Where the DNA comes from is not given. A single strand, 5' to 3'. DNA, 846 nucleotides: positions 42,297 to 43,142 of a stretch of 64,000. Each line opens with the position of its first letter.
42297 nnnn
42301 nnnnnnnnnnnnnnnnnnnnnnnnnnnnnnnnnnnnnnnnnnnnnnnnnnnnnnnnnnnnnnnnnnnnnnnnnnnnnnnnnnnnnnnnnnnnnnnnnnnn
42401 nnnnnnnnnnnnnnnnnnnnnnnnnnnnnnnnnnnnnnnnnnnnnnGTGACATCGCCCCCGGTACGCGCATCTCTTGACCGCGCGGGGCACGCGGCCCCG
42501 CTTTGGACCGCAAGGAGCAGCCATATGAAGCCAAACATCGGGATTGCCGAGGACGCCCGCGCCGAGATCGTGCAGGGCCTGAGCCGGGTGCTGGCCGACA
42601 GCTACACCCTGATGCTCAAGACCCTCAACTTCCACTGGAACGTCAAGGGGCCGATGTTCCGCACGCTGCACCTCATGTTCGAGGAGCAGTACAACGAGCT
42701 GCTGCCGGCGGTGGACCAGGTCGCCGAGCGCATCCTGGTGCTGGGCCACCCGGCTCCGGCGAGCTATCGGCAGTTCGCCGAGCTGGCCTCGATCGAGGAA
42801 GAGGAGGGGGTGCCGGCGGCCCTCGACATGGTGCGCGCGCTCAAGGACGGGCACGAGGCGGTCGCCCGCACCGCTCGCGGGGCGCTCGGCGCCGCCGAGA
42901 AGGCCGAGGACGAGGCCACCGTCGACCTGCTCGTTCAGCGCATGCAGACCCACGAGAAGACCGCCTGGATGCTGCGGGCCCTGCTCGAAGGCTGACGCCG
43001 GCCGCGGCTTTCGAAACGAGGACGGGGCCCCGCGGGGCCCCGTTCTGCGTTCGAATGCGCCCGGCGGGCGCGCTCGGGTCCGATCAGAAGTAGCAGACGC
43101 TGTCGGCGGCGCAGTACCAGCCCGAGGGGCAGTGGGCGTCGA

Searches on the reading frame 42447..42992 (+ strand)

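Call 5: search_protein_families(library=pfam, proteins=[window:42447-42992:+], max_evalue=0.1)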
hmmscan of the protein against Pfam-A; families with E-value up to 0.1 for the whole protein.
window:42447-42992:+ (182 aa): 2 families
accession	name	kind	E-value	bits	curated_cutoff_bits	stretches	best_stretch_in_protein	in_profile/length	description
PF00210.30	Ferritin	-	2.2e-27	96.2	24.5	1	44-181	3-137/142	Ferritin-like domain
PF13646.12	HEAT_2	-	0.073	13.8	27.7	1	114-169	25-74/88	HEAT repeats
